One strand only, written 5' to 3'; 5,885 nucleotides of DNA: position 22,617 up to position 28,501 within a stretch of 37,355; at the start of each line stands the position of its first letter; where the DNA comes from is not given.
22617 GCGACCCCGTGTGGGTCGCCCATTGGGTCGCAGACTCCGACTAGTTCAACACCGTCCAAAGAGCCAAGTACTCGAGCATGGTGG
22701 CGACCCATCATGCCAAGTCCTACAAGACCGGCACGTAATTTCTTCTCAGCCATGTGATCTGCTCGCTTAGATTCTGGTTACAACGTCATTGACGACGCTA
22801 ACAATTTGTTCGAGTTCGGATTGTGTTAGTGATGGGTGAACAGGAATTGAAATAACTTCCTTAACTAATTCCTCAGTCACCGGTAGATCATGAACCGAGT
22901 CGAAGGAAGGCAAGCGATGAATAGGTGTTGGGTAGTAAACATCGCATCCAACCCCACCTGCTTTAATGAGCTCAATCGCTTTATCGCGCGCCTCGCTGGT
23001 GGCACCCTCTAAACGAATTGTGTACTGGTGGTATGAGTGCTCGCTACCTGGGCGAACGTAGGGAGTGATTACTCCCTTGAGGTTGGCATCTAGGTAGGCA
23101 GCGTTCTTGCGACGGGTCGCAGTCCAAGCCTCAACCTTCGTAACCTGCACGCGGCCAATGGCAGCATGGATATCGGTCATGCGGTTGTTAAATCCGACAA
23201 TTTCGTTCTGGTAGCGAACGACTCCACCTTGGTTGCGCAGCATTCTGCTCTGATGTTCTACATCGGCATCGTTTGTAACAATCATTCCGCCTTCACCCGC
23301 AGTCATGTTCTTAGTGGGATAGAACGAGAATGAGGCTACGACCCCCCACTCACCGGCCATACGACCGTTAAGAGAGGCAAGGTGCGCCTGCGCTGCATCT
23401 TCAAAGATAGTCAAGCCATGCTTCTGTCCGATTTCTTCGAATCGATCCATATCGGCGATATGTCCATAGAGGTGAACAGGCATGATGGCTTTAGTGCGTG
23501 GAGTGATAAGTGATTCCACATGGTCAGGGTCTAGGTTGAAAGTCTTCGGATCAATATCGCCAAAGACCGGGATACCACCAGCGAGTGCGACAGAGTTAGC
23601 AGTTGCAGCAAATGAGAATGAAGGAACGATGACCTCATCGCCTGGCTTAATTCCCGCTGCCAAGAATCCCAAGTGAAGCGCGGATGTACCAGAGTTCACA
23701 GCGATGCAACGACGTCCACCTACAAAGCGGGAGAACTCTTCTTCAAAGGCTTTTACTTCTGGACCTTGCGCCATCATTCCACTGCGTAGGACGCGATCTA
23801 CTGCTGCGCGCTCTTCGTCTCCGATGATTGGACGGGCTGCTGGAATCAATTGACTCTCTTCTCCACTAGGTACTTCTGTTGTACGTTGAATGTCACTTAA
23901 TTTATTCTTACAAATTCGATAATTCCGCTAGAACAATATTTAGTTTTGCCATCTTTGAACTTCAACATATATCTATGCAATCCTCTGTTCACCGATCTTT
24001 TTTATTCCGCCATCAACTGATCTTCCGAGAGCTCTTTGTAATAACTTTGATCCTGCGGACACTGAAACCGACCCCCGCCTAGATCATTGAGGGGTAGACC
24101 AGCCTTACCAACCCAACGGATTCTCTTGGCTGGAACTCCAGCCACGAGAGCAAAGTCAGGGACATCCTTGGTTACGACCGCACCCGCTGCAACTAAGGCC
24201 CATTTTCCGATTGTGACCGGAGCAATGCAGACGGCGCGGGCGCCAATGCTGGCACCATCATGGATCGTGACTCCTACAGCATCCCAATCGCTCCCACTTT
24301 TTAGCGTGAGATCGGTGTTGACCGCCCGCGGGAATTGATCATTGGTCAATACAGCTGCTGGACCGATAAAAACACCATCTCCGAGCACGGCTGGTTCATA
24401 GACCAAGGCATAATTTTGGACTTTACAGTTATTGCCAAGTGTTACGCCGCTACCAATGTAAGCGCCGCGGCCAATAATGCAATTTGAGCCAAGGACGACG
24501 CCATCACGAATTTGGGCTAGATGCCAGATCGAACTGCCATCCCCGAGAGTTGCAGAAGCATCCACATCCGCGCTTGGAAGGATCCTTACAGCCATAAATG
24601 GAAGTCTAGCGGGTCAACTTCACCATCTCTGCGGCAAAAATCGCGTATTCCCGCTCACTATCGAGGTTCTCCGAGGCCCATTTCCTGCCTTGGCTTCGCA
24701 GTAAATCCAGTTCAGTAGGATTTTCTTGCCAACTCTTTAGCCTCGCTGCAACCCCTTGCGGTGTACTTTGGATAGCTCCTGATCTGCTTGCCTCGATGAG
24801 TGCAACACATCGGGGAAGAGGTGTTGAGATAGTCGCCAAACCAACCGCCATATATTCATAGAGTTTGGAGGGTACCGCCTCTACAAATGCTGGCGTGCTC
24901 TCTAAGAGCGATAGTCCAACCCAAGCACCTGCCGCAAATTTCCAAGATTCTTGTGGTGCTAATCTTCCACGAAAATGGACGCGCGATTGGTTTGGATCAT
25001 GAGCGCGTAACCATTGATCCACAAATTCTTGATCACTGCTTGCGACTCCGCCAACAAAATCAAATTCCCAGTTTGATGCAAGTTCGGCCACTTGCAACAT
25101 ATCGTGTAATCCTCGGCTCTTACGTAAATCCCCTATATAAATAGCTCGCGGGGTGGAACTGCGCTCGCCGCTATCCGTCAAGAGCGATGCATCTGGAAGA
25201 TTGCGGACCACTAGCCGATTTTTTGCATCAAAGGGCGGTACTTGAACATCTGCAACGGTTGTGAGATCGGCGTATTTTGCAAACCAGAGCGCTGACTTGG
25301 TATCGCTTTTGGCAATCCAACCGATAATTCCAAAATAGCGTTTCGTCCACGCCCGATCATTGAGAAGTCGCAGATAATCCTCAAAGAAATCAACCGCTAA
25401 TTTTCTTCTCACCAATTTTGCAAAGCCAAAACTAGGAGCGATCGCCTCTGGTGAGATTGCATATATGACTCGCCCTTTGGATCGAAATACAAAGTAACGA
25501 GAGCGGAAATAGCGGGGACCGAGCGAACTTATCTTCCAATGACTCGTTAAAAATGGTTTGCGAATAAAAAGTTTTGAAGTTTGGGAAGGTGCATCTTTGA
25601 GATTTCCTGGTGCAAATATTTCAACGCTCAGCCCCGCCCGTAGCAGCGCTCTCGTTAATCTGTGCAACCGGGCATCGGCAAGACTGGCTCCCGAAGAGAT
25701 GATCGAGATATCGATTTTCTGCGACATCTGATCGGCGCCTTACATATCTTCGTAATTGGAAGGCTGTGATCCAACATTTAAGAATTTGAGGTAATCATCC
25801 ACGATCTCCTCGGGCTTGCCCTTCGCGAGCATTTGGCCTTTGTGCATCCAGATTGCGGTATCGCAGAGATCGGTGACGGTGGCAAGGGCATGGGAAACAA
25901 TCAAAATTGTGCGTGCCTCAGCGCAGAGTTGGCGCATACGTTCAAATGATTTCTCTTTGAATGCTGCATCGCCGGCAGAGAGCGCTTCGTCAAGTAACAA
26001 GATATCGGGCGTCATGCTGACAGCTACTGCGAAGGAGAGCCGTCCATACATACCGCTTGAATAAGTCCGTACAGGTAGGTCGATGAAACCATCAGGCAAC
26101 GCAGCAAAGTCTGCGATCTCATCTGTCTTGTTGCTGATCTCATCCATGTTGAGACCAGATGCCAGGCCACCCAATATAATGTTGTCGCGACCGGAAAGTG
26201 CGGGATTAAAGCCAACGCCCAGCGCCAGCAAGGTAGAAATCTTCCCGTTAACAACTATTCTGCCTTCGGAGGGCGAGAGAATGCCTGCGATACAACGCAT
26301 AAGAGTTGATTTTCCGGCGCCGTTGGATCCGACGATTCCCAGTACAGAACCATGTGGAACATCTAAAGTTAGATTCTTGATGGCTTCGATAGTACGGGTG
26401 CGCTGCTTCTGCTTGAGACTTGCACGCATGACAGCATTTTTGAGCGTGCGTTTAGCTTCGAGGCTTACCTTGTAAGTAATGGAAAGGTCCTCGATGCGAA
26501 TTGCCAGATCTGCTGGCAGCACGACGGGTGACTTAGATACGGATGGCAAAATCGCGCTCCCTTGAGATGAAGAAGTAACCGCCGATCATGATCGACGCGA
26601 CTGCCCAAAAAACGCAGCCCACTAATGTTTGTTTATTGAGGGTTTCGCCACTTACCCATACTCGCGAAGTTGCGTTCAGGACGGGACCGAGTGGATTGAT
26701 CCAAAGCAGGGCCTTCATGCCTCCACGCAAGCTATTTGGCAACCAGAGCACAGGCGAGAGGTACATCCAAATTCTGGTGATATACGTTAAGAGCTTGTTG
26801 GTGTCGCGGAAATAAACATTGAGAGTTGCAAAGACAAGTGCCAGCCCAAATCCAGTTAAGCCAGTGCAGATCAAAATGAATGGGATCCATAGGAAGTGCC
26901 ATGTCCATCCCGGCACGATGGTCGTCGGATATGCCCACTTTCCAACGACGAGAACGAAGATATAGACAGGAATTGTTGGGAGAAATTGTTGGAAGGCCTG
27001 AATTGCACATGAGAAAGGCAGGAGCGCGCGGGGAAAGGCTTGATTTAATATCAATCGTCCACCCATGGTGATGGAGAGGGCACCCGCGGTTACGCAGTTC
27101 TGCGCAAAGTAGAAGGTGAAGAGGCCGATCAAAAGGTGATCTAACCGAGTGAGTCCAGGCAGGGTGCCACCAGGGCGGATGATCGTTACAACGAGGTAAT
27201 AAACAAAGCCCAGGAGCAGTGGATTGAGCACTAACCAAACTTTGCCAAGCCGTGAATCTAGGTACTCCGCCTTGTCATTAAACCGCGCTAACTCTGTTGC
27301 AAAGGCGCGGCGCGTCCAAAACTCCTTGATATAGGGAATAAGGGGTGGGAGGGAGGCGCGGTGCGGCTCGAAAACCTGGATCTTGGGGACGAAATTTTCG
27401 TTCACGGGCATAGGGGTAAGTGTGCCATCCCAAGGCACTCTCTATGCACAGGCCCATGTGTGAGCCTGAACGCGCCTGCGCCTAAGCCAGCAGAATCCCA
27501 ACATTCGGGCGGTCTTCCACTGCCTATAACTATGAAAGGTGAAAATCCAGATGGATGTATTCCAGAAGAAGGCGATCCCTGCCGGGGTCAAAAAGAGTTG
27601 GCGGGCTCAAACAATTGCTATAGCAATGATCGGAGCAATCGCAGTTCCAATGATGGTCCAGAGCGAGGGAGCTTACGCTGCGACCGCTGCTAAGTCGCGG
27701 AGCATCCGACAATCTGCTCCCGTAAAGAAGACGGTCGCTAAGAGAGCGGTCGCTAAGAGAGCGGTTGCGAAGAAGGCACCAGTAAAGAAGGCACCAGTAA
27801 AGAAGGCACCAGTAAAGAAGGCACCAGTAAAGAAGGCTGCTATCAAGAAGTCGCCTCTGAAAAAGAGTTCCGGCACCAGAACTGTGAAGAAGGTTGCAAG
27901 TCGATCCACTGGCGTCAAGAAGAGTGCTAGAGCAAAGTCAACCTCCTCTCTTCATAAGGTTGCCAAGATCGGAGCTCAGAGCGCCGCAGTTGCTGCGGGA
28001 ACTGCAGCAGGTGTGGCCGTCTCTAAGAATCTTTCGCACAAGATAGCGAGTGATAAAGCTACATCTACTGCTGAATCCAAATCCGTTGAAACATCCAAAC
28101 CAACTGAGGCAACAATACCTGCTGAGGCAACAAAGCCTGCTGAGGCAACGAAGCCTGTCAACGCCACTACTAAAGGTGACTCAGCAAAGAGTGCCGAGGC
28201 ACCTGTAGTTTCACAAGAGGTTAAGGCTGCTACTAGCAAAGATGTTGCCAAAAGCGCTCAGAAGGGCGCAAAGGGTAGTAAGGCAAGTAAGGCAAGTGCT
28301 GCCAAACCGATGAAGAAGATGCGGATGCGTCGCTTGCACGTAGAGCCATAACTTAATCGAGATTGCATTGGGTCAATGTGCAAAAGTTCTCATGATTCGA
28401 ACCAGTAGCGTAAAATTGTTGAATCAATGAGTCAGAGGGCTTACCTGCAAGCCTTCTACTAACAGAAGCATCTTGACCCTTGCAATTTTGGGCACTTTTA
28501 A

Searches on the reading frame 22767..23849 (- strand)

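Call 24: search_protein_families(library=pfam, proteins=[window:22767-23849:-], max_evalue=0.001)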
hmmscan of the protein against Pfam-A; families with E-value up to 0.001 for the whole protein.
window:22767-23849:- (360 aa): 4 families
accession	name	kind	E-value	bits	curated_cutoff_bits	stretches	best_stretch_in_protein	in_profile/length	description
PF01041.23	DegT_DnrJ_EryC1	-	1.5e-123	413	19.8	1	8-353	2-359/360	DegT/DnrJ/EryC1/StrS aminotransferase family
PF00155.27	Aminotran_1_2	-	4.5e-09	36.4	19.7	1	32-156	44-190/361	Aminotransferase class I and II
PF01212.27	Beta_elim_lyase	-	3.3e-07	30.4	27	1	26-254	28-262/288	Beta-eliminating lyase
PF01053.26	Cys_Met_Meta_PP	-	5.4e-07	28.9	27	1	29-208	51-229/381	Cys/Met metabolism PLP-dependent enzyme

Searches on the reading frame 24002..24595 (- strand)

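Call 24: search_protein_families(library=pfam, proteins=[window:24002-24595:-], max_evalue=0.001)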
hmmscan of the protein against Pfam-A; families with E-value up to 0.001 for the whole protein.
window:24002-24595:- (197 aa): 3 families
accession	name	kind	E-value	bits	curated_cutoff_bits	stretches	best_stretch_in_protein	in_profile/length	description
PF00132.30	Hexapep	-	3.5e-24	83.9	27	3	15-48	2-35/36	Bacterial transferase hexapeptide (six repeats)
PF14602.12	Hexapep_2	-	6.7e-12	45.4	27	2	33-61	2-28/34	Hexapeptide repeat of succinyl-transferase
PF25084.1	LbH_EIF2B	-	1.3e-10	41.6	54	1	3-85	10-95/105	EIF2B subunit epsilon LbH domain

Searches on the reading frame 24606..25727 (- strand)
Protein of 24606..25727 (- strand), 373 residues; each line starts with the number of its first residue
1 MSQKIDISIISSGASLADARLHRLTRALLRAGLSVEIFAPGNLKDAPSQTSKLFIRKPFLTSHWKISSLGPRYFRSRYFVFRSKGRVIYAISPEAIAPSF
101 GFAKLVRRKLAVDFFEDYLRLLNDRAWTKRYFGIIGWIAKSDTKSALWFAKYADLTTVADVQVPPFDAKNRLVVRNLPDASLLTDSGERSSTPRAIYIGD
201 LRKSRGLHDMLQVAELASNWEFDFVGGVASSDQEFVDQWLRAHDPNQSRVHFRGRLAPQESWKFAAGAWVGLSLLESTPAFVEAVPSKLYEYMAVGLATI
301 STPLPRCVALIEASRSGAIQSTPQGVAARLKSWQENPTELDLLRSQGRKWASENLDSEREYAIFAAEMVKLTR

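Call 24: search_protein_families(library=pfam, proteins=[window:24606-25727:-], max_evalue=0.001)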
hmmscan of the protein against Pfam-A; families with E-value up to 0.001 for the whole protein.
window:24606-25727:- (373 aa): 3 families
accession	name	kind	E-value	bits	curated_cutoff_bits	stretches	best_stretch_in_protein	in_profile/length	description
PF00534.26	Glycos_transf_1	-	1.8e-08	34.6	26.4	1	187-350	10-172/172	Glycosyl transferases group 1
PF13692.12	Glyco_trans_1_4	-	1.2e-07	32.5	27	1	193-330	2-136/142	Glycosyl transferases group 1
PF13524.12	Glyco_trans_1_2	-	1.4e-06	28.7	25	1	210-349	5-127/144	Glycosyl transferase-like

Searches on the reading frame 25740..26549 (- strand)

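Call 24: search_protein_families(library=pfam, proteins=[window:25740-26549:-], max_evalue=0.001)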
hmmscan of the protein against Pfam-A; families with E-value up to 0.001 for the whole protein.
window:25740-26549:- (269 aa): 4 families
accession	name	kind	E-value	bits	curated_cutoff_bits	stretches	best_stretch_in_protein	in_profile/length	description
PF00005.33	ABC_tran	-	2.1e-21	77.4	25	1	58-190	2-136/137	ABC transporter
PF13476.12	AAA_23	-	0.00011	23.4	27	1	58-91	11-43/201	AAA domain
PF13555.12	AAA_29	-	0.00021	21.4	27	1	66-99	22-53/61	P-loop containing region of AAA domain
PF13191.12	AAA_16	-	0.00046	21.2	32.6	1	50-108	5-64/167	AAA ATPase domain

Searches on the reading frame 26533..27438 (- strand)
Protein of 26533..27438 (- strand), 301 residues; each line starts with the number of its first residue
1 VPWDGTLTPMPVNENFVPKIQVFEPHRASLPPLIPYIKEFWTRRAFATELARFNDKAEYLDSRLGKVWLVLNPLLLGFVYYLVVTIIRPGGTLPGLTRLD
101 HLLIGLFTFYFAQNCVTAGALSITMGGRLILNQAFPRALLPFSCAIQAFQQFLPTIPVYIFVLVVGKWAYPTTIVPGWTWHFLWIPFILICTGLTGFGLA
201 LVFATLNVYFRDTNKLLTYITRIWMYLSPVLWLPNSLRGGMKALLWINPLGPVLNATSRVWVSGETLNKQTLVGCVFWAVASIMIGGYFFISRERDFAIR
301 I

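Call 24: search_protein_families(library=pfam, proteins=[window:26533-27438:-], max_evalue=0.001)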
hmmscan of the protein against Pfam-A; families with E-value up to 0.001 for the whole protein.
window:26533-27438:- (301 aa): 1 family
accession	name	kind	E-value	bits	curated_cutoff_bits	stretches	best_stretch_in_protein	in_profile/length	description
PF01061.29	ABC2_membrane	-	3e-12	47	26.9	1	59-256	15-205/211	ABC-2 type transporter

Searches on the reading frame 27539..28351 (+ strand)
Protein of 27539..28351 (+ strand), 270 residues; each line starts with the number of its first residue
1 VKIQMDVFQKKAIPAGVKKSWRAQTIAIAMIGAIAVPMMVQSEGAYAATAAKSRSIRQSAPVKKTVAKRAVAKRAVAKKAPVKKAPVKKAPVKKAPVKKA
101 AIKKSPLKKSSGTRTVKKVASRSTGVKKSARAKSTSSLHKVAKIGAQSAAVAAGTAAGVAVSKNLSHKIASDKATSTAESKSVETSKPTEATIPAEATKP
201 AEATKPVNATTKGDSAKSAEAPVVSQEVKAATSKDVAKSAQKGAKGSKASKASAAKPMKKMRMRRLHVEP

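Call 24: search_protein_families(library=pfam, proteins=[window:27539-28351:+], max_evalue=0.001)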
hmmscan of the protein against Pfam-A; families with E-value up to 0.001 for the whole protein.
window:27539-28351:+ (270 aa): 0 families

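Call 27: search_protein_families(library=ncbifam, proteins=[window:27539-28351:+], max_evalue=0.01)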
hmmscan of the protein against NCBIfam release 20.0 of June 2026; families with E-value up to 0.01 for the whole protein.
window:27539-28351:+ (270 aa): 2 families
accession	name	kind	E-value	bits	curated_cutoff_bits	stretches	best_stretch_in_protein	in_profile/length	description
NF050153.2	Rv3852_fam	equivalog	1.8e-05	25.3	100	2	51-90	25-63/145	Rv3852 family protein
NF038053.1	hist_H1_lk_Burk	equivalog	0.00026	21.3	80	1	46-204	10-173/195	histone H1-like DNA-binding protein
